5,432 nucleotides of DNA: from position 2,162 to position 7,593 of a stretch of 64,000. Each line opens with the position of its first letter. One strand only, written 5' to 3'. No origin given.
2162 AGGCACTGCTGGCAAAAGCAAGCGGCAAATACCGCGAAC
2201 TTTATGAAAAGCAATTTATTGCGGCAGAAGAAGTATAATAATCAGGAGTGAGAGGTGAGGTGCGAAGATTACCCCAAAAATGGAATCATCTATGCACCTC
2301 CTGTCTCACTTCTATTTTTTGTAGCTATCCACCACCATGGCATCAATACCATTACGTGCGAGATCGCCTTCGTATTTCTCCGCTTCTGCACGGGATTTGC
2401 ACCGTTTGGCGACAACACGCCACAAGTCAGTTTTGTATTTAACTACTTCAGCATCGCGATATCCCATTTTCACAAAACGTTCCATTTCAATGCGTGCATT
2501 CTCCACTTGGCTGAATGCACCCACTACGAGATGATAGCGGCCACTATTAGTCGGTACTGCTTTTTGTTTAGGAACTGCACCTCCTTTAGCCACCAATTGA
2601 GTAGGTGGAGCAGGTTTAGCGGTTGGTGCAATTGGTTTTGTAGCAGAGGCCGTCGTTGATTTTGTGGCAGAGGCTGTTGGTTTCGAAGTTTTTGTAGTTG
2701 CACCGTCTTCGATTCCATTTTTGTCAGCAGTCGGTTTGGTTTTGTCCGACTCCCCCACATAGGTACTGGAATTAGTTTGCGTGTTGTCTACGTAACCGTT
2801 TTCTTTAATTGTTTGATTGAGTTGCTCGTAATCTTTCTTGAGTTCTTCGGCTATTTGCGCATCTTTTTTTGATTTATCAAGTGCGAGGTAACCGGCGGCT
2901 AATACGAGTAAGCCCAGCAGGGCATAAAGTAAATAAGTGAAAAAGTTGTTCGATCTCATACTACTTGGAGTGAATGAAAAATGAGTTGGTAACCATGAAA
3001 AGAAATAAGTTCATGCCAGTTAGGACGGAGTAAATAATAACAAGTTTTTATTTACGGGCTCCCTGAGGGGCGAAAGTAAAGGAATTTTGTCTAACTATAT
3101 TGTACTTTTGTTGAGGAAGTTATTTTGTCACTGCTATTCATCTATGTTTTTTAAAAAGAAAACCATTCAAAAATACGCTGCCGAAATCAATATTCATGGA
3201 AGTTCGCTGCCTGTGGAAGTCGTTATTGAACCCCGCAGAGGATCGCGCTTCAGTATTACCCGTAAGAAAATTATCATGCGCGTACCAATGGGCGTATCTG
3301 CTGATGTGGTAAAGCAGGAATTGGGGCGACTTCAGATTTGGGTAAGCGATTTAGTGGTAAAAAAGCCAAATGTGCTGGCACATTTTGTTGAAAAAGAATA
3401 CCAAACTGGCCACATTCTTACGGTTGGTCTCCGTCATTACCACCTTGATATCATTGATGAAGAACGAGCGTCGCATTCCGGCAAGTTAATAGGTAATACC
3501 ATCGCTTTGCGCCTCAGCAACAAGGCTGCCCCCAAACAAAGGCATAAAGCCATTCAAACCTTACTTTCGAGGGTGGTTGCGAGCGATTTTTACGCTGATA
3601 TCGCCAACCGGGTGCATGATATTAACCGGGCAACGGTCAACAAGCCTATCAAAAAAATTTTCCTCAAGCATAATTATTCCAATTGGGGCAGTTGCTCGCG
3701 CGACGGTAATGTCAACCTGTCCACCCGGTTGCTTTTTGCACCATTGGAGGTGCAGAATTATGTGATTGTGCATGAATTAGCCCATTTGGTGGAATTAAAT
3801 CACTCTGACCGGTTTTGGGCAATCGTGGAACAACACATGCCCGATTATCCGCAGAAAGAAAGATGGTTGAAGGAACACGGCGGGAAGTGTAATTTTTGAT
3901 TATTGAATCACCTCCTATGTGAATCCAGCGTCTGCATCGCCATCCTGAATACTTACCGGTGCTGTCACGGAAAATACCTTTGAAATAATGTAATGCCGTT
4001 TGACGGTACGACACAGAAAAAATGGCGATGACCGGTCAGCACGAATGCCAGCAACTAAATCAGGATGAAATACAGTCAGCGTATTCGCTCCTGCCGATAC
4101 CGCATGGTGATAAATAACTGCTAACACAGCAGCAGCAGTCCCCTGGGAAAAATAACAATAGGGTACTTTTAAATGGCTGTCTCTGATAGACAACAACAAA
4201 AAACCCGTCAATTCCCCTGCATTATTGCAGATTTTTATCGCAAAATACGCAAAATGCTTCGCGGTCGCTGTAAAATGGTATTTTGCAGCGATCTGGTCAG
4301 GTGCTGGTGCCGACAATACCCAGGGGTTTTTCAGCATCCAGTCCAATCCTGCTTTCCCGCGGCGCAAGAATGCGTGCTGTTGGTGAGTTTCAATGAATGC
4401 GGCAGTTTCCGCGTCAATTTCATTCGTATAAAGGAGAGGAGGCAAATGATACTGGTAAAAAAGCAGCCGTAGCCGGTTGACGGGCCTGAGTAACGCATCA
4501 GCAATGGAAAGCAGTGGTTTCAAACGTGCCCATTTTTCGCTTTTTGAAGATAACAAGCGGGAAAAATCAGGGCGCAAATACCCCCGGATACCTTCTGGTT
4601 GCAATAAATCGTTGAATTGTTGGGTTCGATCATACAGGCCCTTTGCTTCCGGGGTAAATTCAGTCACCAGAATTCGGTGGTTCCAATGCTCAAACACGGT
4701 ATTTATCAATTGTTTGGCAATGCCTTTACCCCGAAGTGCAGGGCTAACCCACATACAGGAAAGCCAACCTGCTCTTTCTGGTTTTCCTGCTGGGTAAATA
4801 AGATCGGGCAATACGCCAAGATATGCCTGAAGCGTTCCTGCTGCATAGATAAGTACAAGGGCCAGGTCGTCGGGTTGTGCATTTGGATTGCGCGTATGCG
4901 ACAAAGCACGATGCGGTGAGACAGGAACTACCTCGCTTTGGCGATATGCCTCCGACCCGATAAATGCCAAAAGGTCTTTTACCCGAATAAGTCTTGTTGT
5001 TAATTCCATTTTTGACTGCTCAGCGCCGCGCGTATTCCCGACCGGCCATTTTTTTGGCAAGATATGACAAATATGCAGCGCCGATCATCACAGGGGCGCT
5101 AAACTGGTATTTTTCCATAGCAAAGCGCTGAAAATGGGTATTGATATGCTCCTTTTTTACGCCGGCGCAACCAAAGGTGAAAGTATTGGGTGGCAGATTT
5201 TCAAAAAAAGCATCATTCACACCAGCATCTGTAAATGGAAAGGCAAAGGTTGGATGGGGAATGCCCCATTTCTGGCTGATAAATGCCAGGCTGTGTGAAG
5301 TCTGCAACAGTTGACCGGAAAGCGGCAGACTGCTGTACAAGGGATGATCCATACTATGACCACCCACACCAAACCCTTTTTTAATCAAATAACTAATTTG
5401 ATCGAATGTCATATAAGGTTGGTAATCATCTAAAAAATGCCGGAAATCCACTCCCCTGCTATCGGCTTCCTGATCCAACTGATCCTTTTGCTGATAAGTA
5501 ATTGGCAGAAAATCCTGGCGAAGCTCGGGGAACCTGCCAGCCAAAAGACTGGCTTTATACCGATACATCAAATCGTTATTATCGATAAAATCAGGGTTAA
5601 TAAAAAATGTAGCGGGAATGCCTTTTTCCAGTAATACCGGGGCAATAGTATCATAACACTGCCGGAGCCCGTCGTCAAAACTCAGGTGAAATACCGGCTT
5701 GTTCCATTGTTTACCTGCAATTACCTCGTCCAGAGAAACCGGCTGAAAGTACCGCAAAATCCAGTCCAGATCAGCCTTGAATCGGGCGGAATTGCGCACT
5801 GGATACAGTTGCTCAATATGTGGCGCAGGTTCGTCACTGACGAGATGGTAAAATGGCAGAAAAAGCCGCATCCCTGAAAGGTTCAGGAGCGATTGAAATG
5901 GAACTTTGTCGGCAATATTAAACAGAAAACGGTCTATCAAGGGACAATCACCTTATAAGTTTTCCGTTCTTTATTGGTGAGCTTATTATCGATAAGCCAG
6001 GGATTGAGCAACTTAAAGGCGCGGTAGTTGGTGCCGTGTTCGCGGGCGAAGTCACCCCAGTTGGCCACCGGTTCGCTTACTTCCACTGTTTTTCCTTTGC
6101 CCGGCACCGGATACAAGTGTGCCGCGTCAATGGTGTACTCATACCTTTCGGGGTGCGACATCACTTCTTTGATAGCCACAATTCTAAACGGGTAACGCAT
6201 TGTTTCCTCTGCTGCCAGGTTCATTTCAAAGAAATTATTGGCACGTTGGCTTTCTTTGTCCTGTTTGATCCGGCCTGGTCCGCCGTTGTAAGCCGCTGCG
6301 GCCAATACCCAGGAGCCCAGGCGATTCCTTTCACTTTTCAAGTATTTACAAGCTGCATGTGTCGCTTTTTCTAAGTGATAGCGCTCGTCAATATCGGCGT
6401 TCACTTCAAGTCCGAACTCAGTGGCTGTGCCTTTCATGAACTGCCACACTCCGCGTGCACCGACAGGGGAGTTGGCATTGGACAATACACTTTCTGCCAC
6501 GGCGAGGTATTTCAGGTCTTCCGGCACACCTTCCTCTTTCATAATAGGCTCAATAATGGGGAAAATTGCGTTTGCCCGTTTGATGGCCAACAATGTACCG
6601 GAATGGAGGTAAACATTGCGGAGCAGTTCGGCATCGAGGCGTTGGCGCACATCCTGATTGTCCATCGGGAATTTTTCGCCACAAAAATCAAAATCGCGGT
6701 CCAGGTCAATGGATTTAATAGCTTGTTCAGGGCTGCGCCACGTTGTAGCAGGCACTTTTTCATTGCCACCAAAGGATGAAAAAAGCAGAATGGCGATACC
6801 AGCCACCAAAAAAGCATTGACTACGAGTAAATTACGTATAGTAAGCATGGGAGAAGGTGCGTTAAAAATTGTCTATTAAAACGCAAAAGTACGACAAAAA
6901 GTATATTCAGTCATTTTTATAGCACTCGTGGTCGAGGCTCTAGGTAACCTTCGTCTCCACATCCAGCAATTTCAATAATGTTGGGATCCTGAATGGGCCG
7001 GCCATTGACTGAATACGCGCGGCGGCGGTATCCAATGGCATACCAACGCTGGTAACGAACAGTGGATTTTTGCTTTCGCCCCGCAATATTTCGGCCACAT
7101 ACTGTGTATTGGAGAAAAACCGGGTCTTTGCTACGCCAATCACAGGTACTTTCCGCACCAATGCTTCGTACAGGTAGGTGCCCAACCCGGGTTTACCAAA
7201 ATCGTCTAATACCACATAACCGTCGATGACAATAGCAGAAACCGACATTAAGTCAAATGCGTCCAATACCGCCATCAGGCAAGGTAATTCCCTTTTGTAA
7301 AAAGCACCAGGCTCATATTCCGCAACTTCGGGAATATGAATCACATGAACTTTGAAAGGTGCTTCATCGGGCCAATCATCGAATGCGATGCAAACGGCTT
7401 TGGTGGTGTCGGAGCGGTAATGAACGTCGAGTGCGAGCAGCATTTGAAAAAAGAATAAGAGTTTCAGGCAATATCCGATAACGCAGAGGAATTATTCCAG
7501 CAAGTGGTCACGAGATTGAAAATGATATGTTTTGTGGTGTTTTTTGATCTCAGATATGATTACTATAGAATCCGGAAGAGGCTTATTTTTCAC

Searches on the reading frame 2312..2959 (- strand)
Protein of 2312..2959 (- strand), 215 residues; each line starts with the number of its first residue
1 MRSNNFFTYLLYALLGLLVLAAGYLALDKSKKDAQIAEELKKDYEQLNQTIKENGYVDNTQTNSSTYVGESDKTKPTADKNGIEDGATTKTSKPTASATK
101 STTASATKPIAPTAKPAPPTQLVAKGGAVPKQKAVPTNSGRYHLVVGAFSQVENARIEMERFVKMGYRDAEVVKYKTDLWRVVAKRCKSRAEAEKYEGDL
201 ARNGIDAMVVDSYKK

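Call 66: search_protein_families(library=pfam, proteins=[window:2312-2959:-], max_evalue=0.00001)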
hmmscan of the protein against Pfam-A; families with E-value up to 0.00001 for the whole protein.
window:2312-2959:- (215 aa): 1 family
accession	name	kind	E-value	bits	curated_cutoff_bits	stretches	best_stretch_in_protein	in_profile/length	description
PF05036.18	SPOR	-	5.7e-10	39.8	21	1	139-210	2-75/76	SPOR domain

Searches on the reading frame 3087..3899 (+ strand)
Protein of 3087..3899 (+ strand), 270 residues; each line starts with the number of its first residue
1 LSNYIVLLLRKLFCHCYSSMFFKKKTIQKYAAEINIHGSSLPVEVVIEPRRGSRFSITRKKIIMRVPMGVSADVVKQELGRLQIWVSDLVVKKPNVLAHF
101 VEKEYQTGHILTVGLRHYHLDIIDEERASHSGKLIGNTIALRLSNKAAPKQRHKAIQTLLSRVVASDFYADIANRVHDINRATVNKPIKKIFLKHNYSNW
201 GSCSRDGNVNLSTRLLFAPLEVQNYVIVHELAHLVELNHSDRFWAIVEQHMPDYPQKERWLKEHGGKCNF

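Call 66: search_protein_families(library=pfam, proteins=[window:3087-3899:+], max_evalue=0.00001)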
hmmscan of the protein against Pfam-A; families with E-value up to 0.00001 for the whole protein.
window:3087-3899:+ (270 aa): 1 family
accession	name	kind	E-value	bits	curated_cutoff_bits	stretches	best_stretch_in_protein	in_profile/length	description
PF01863.23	YgjP-like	-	1.2e-41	143.5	26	1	54-264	4-207/207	YgjP-like, metallopeptidase domain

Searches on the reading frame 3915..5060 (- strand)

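Call 66: search_protein_families(library=pfam, proteins=[window:3915-5060:-], max_evalue=0.00001)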
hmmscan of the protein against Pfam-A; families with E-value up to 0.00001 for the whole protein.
window:3915-5060:- (381 aa): 2 families
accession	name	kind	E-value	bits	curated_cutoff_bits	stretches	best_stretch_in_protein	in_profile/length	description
PF00583.31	Acetyltransf_1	-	8.2e-08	33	20.7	1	61-143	29-111/116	Acetyltransferase (GNAT) family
PF13508.13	Acetyltransf_7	-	2e-06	28.5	27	1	97-145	29-79/84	Acetyltransferase (GNAT) domain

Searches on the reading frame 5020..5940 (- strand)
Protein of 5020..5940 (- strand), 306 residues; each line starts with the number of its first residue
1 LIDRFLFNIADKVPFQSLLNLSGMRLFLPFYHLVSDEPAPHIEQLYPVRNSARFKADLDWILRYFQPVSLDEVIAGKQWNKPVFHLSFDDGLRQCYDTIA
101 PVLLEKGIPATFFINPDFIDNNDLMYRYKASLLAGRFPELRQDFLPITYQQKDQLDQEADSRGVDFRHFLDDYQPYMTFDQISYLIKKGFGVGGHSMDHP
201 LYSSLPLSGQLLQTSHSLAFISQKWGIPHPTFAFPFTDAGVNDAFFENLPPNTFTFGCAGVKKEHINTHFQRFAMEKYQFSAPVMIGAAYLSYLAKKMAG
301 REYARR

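Call 66: search_protein_families(library=pfam, proteins=[window:5020-5940:-], max_evalue=0.00001)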
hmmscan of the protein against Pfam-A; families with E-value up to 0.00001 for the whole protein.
window:5020-5940:- (306 aa): 1 family
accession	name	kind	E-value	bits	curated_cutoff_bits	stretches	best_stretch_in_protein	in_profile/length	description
PF01522.26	Polysacc_deac_1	-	1.7e-11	44.6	23.1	1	80-238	5-107/124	Polysaccharide deacetylase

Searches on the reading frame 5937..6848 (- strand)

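Call 66: search_protein_families(library=pfam, proteins=[window:5937-6848:-], max_evalue=0.00001)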
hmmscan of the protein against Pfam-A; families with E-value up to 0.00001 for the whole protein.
window:5937-6848:- (303 aa): 1 family
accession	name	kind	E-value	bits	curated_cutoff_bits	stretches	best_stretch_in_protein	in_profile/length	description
PF01464.25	SLT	-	2.3e-21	76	21.3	1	98-207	3-114/117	Transglycosylase SLT domain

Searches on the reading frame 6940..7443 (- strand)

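Call 66: search_protein_families(library=pfam, proteins=[window:6940-7443:-], max_evalue=0.00001)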
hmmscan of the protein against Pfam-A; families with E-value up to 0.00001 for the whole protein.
window:6940-7443:- (167 aa): 1 family
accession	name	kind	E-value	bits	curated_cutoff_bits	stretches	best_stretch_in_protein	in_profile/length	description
PF04493.20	Endonuclease_5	-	6.1e-09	36.3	23.4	1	4-117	22-134/198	Endonuclease V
